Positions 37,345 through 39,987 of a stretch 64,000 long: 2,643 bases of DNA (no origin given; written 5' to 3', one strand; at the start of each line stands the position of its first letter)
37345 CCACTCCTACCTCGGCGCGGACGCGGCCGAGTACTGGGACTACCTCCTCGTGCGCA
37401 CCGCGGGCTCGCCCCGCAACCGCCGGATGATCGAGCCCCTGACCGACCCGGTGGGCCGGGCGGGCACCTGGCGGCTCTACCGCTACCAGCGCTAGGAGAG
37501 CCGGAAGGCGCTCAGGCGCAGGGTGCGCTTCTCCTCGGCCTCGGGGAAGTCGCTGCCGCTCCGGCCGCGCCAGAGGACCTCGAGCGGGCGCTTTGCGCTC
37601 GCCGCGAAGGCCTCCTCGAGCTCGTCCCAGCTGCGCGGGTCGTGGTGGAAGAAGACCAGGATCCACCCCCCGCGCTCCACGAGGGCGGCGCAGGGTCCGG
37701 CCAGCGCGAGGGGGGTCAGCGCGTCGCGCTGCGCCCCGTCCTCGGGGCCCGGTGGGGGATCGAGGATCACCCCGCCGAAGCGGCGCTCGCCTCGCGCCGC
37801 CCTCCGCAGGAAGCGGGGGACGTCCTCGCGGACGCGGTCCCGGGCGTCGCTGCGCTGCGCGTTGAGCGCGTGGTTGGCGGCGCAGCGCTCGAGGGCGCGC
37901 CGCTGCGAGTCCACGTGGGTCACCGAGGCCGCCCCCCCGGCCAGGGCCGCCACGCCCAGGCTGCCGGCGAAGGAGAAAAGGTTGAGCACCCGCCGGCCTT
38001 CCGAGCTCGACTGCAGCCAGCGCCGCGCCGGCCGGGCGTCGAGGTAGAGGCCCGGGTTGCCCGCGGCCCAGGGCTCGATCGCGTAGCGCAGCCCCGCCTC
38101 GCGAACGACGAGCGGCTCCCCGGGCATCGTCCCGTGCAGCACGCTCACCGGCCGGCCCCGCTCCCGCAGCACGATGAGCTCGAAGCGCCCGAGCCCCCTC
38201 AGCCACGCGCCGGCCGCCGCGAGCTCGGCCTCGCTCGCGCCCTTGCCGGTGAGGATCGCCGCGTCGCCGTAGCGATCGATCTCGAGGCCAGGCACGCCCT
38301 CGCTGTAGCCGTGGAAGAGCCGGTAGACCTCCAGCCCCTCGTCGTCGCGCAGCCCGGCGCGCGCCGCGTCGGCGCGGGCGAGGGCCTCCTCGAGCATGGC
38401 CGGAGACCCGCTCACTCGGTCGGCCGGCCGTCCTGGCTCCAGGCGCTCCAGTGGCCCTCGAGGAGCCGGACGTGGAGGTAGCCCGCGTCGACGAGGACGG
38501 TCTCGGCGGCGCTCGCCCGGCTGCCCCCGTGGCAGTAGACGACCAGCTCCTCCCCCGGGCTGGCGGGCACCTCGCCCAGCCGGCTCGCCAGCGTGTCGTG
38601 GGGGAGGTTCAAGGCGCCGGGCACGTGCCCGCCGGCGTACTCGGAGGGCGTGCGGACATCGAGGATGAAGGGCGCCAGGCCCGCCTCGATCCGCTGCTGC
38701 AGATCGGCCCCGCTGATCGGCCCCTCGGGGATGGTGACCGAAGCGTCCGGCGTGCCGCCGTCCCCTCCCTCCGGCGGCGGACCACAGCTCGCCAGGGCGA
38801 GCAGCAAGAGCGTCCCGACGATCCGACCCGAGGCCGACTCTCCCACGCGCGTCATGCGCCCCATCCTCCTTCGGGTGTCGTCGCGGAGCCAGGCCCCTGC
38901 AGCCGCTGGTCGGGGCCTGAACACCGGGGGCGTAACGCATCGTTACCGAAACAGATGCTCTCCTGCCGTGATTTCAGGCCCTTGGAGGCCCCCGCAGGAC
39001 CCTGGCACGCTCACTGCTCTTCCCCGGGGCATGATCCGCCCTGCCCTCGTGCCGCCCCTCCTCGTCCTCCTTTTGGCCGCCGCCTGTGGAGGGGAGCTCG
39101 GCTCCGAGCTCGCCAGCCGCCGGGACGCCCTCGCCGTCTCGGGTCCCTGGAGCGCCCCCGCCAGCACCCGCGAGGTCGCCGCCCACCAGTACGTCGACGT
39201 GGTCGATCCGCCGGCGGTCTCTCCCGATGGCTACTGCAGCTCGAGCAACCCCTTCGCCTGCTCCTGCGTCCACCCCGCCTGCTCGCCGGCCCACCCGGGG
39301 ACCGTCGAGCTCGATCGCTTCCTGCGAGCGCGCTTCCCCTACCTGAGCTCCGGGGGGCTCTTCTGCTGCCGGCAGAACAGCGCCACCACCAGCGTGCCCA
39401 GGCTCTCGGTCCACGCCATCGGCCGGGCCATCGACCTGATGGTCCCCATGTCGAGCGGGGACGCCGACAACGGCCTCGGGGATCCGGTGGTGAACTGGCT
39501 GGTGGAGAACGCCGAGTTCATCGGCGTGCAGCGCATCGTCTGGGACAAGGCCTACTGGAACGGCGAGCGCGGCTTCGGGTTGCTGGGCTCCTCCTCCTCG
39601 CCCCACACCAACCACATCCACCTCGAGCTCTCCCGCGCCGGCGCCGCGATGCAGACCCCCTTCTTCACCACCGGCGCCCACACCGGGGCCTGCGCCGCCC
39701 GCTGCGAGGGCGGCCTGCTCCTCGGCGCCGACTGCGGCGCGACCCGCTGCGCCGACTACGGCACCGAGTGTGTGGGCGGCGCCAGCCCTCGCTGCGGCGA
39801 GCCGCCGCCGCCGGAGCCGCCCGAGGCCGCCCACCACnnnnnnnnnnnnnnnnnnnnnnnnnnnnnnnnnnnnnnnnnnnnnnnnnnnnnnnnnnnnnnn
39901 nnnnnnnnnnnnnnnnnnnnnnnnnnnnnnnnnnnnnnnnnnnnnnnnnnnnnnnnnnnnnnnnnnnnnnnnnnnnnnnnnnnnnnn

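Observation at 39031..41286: MYXO-CTERM-tailed surface protein with peptidase-like head and three R(V/L)LDTR / FPCGGS repeats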

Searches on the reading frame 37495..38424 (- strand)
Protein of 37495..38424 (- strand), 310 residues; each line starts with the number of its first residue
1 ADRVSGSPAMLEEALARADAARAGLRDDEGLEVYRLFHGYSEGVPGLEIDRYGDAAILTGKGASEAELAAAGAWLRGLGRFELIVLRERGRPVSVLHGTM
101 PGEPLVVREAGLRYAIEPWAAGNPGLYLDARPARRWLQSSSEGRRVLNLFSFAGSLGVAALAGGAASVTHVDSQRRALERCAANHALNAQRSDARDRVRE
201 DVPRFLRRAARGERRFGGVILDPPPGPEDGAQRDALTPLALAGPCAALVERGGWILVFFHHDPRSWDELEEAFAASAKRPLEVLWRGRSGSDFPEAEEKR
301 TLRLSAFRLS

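Call 25: search_protein_families(library=pfam, proteins=[window:37495-38424:-], max_evalue=0.01)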
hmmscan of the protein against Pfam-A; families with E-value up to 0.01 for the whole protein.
window:37495-38424:- (310 aa): 2 families
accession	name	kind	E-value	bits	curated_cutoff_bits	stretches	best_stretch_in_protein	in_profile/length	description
PF10672.15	Methyltrans_SAM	-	2.1e-21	76.9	27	1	64-194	45-175/286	S-adenosylmethionine-dependent methyltransferase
PF03602.21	Cons_hypoth95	-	5.1e-10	39.7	24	1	136-224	35-122/182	Conserved hypothetical protein 95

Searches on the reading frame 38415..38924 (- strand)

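Call 25: search_protein_families(library=pfam, proteins=[window:38415-38924:-], max_evalue=0.01)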
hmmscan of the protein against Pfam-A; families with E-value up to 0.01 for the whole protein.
window:38415-38924:- (170 aa): 1 family
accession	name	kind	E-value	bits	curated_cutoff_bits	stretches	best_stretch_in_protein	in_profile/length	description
PF00581.25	Rhodanese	-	1.1e-20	74.4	22.2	1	73-164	3-101/102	Rhodanese-like domain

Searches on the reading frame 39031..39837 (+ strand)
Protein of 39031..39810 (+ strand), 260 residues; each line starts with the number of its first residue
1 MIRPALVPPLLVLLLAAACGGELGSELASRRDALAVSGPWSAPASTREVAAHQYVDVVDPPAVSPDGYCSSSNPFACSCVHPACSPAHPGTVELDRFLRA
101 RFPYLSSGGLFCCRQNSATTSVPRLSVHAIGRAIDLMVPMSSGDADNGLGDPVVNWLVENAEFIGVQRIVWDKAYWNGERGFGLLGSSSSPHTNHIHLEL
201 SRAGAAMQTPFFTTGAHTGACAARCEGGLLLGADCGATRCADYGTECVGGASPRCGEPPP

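Call 9: search_protein_families(library=pfam, proteins=[window:39031-39810:+], max_evalue=10)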
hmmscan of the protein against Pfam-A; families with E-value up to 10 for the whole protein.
window:39031-39810:+ (260 aa): 2 families
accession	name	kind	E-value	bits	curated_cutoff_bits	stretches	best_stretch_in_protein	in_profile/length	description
PF06904.17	Extensin-like_C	-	0.005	17.5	25.4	1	99-137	74-111/176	Extensin-like protein C-terminus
PF02557.22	VanY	-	0.3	11.3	25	1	115-165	53-105/132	D-alanyl-D-alanine carboxypeptidase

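Call 40: search_solved_structures(query=A3, max_evalue=1, show_alignments=2)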
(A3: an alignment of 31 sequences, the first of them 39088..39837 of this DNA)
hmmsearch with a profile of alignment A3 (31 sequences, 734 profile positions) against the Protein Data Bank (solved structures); distinct sequences matched with E-value up to 1: 2.
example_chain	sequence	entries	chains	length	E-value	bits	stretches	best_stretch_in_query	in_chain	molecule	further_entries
9flh_AA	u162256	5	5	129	2.5e-06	29.6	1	127-199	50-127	LysM domain-containing protein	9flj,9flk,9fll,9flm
9fln_A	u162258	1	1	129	0.00022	23.1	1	127-199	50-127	LysM domain-containing protein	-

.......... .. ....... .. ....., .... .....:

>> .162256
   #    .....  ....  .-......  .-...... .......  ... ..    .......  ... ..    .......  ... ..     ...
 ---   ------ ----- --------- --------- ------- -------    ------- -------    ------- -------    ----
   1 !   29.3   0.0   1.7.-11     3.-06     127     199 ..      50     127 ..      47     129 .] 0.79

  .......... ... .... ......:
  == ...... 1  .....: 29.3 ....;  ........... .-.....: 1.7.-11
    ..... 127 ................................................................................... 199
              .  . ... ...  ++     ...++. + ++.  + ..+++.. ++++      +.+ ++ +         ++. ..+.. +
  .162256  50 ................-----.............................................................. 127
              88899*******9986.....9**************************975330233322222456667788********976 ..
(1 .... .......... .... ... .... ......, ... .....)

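Call 41: predict_structure(alignment_id=A3)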
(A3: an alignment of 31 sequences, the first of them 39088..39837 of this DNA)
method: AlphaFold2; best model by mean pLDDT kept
length: 250 residues; sequences in the alignment: 31
mean_pLDDT: 89.8   pTM: 0.80
mean pLDDT of the five models: 89.8, 88.4, 88.2, 86.6, 86.4
residues with pLDDT >= 90: 177; 70-90: 55; 50-70: 9; < 50: 9
segments of 3 or more residues with pLDDT < 50: 5-11
pLDDT, mean of each block of 10 residues (from residue 1): 47 63 94 95 95 91 97 97 96 88 90 97 90 97 97 96 91 94 97 90 90 88 94 93 80
secondary structure, 60 per line:
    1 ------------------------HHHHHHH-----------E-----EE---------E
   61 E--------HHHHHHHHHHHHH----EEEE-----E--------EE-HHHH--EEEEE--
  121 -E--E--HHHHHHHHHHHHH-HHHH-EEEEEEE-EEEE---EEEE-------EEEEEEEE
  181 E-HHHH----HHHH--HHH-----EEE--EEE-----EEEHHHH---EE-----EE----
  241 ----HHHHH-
elements in order: H25-31 H70-82 E87-90 H108-111 E114-118 H128-140 H142-145 E147-153 E155-158 E162-165 E173-181 H183-186 H191-194 E205-207 E210-212 E218-220 H221-224 H245-249

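Call 43: fold_search(model_id=the predicted structure, library=pdb)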
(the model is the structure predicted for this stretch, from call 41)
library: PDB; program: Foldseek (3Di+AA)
matches with E <= 10: 304; with E <= 0.001: 5
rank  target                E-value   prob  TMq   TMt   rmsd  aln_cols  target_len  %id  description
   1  9flk                  5.1e-05  1.00  0.34  0.73   4.0       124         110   18  Crystal structure of the C-terminal domain of VldE from Streptococcus pneumoniae containing two zinc atoms at the bindin (released 2025-01-22)
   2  9flj                  7.9e-05  1.00  0.34  0.74   4.2       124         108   19  Crystal structure of the C-terminal domain of VldE from Streptococcus pneumoniae containing three zinc atoms at the bind (released 2025-01-22)
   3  9flm                  1.0e-04  1.00  0.35  0.72   4.1       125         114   20  Crystal structure of the C-terminal domain of VldE from Streptococcus pneumoniae in a catalytically competent conformati (released 2025-01-22)
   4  9flh                  1.3e-04  1.00  0.33  0.74   4.3       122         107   20  Crystal structure of the C-terminal domain of VldE from Streptococcus pneumoniae containing four zinc atoms at the bindi (released 2025-01-22)
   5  9fln                  1.5e-04  1.00  0.35  0.73   3.7       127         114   18  Crystal structure of the C-terminal domain of VldE H373A from Streptococcus pneumoniae (released 2025-01-22)
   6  7y04_A                3.1e-01  0.18  0.19  0.09   7.7       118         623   12  Hsp90-AhR-p23 complex (released 2023-01-04)
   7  7u4c_B                5.4e-01  0.10  0.16  0.19  10.8       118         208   10  Borrelia burgdorferi HtpG N-terminal domain (1-228) in complex with BX-2819 (released 2023-03-08)
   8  7u4c_A                7.0e-01  0.09  0.17  0.20  12.0       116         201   12  Borrelia burgdorferi HtpG N-terminal domain (1-228) in complex with BX-2819 (released 2023-03-08)
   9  4hxw                  8.4e-01  0.07  0.16  0.19   7.6        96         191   14  Pyrrolopyrimidine inhibitors of dna gyrase b and topoisomerase iv, part i: structure guided discovery and optimization o (released 2013-02-13)
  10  4gee                  8.4e-01  0.05  0.15  0.18   8.5       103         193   13  Pyrrolopyrimidine inhibitors of DNA gyrase B and topoisomerase IV, part I: structure guided discovery and optimization o (released 2013-02-13)
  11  4k4o                  8.9e-01  0.07  0.16  0.19   7.8        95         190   14  The DNA Gyrase B ATP binding domain of Enterococcus faecalis in complex with a small molecule inhibitor (released 2014-01-15)
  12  5fwk_B                9.5e-01  0.12  0.21  0.10   7.3       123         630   12  Atomic cryoEM structure of Hsp90-Cdc37-Cdk4 complex (released 2016-07-06)
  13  8fx4_B                9.5e-01  0.11  0.15  0.07   4.1        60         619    8  GC-C-Hsp90-Cdc37 regulatory complex (released 2023-07-12)
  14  4kjz_C                1.0e+00  0.02  0.09  0.06  11.1       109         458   11  Crystal Structure of Thermus Thermophilus IF2, Apo and GDP-bound Forms (2-474) (released 2013-09-11)
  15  7aic_C                1.1e+00  0.09  0.21  0.21   7.5       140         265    8  MutS-MutL in clamp state (kinked clamp domain) (released 2021-03-31)
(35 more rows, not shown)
